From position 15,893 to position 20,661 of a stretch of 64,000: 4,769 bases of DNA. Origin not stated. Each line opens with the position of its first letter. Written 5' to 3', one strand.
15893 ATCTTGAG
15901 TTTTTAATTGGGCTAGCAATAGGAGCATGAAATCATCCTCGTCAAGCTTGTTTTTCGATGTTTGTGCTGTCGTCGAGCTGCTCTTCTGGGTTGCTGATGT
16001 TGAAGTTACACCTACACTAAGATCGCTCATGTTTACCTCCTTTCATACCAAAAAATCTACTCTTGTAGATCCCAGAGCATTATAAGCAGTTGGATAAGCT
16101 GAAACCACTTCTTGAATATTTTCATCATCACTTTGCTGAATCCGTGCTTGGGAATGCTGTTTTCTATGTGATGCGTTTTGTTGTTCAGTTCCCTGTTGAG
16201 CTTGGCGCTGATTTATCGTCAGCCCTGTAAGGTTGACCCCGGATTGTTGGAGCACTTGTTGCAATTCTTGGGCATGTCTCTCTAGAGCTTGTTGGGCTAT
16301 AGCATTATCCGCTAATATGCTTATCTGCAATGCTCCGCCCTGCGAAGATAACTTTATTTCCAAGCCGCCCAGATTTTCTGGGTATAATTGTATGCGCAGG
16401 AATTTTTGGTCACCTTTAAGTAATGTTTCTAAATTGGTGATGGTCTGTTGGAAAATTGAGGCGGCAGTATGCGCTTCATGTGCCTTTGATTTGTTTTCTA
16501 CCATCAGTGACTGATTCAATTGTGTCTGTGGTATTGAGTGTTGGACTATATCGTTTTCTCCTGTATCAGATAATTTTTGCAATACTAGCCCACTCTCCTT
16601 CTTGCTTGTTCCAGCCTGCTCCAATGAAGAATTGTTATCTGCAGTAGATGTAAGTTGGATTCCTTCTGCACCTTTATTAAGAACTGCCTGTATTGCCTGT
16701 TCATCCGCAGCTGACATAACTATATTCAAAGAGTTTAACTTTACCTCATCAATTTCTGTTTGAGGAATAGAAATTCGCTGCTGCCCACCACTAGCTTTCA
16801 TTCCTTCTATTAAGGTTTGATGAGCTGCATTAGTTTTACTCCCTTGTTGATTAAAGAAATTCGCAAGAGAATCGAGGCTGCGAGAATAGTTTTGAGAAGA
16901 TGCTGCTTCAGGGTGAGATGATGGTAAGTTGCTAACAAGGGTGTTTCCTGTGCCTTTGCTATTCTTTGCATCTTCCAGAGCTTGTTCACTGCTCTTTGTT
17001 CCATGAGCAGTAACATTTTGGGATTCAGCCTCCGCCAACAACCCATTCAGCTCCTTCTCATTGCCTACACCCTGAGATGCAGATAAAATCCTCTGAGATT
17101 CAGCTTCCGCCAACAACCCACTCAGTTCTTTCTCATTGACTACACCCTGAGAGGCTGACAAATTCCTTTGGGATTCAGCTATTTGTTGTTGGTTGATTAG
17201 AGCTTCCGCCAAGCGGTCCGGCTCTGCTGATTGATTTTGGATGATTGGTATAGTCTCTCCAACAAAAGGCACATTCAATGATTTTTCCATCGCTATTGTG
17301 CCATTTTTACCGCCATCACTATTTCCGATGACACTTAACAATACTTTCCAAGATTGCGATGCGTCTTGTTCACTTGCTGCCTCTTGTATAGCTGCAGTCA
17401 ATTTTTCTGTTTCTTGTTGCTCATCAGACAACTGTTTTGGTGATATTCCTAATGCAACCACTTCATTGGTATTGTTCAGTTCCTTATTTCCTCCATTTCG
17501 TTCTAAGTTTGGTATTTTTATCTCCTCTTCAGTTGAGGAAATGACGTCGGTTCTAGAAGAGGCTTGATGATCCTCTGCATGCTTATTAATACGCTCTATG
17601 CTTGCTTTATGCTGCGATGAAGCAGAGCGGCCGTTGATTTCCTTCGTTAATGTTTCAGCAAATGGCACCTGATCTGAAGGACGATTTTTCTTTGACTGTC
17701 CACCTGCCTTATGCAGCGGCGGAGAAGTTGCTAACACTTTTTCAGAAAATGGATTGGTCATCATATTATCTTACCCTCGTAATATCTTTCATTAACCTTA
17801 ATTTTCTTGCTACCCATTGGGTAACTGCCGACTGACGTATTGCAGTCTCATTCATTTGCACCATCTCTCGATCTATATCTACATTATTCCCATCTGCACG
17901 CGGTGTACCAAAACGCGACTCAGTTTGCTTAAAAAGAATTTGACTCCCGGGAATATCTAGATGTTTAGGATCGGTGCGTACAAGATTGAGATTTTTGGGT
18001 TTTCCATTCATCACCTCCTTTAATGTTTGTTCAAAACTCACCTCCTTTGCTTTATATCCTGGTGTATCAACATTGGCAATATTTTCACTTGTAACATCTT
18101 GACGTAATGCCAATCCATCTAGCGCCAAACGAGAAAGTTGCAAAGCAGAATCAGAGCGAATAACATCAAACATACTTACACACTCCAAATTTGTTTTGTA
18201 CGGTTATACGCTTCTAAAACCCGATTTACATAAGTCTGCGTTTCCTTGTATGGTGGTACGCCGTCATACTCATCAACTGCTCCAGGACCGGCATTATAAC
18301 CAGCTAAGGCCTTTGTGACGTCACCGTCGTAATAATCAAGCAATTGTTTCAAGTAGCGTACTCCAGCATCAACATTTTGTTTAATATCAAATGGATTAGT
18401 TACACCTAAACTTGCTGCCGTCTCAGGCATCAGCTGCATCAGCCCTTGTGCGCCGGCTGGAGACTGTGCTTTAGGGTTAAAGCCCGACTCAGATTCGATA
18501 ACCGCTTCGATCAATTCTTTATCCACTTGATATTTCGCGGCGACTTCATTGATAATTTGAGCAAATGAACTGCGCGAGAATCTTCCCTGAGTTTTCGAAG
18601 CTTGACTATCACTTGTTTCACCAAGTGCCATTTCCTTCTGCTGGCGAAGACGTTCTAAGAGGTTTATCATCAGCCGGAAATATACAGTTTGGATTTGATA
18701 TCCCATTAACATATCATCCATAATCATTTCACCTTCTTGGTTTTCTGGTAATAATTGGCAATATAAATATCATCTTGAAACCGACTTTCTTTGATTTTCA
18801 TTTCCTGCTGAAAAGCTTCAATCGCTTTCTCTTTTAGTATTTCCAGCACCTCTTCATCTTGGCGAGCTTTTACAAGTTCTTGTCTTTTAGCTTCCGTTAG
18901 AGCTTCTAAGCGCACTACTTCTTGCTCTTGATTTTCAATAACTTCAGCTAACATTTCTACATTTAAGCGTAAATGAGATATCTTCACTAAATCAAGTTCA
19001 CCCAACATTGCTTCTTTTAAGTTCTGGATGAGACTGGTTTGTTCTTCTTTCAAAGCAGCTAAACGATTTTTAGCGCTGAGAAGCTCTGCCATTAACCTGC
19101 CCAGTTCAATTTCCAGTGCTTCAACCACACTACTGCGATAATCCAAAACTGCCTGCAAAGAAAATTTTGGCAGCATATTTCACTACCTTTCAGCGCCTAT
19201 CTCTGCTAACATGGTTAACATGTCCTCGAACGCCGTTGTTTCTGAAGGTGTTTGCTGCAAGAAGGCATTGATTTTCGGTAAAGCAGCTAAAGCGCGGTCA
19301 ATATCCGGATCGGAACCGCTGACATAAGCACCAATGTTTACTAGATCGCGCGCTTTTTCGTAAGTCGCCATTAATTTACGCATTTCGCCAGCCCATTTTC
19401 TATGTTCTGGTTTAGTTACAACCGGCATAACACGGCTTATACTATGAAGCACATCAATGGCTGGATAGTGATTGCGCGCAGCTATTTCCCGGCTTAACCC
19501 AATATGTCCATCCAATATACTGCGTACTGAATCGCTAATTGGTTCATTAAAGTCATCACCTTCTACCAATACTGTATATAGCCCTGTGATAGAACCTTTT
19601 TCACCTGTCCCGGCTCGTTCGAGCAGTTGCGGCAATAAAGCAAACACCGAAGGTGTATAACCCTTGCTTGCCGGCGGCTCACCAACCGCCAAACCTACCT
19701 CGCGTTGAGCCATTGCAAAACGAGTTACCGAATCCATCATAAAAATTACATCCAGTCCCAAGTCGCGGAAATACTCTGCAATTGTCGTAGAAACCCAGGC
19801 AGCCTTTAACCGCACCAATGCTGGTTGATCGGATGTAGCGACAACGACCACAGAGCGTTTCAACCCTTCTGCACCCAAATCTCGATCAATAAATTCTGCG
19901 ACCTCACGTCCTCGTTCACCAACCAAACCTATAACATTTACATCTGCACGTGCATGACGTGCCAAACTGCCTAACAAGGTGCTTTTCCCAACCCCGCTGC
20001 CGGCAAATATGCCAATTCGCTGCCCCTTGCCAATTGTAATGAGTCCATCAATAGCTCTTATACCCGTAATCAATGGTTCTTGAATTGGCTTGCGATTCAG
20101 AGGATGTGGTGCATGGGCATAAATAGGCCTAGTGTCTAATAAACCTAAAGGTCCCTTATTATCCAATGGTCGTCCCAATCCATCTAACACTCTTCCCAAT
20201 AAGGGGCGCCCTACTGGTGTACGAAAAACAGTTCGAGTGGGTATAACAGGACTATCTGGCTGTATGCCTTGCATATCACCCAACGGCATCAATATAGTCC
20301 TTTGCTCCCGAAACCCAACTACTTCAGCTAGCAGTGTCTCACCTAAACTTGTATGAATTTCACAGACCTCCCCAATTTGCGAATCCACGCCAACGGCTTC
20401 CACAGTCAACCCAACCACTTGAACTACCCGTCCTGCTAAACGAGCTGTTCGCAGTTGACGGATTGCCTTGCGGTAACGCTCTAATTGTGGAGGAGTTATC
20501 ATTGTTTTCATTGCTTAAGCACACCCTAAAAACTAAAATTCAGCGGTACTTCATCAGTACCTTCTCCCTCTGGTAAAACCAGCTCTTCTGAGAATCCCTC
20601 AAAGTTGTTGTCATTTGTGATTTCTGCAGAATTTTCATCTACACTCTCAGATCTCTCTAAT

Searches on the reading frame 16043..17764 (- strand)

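Call 46: search_protein_families(library=pfam, proteins=[window:16043-17764:-], max_evalue=0.00001)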
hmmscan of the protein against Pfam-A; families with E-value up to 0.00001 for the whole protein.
window:16043-17764:- (573 aa): 1 family
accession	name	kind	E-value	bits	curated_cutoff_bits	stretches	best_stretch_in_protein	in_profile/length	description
PF02120.21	Flg_hook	-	2.6e-16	59.6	29.8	1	450-525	9-84/85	Flagellar hook-length control protein FliK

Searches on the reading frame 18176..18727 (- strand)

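Call 46: search_protein_families(library=pfam, proteins=[window:18176-18727:-], max_evalue=0.00001)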
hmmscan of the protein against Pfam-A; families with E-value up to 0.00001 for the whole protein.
window:18176-18727:- (183 aa): 1 family
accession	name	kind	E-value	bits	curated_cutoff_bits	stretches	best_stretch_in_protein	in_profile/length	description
PF01464.25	SLT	-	1.7e-30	105.4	21.3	1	58-157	2-107/117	Transglycosylase SLT domain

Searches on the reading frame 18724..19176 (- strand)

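Call 46: search_protein_families(library=pfam, proteins=[window:18724-19176:-], max_evalue=0.00001)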
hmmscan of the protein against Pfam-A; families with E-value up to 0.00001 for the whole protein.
window:18724-19176:- (150 aa): 1 family
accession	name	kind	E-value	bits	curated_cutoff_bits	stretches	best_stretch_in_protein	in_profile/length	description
PF02050.21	FliJ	-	9.1e-13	49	28.4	1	19-138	1-119/123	Flagellar FliJ protein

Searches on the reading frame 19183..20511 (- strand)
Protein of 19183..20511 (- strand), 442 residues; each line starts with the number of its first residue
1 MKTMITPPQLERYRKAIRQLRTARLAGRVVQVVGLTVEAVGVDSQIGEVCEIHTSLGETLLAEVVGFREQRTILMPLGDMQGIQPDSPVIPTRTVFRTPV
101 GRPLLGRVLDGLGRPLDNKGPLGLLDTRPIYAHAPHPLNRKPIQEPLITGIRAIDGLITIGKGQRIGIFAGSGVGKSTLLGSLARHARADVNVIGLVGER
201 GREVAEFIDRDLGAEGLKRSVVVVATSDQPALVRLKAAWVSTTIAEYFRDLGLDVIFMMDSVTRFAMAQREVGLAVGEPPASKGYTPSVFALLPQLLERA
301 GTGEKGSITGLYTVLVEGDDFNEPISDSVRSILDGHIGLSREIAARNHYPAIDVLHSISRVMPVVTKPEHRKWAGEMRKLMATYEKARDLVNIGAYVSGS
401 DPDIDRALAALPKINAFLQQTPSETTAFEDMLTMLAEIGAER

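Call 46: search_protein_families(library=pfam, proteins=[window:19183-20511:-], max_evalue=0.00001)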
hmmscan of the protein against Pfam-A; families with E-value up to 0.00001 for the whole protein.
window:19183-20511:- (442 aa): 3 families
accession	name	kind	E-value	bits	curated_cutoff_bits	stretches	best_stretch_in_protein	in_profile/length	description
PF00006.31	ATP-synt_ab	-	8.3e-90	300.5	29.5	1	150-359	1-213/213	ATP synthase alpha/beta family, nucleotide-binding domain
PF18269.6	T3SS_ATPase_C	-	3.3e-27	94.6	22.7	1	366-437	1-72/72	T3SS EscN ATPase C-terminal domain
PF02874.29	ATP-synt_ab_N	-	1.7e-09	38.5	20.9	1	29-92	1-68/69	ATP synthase alpha/beta family, beta-barrel domain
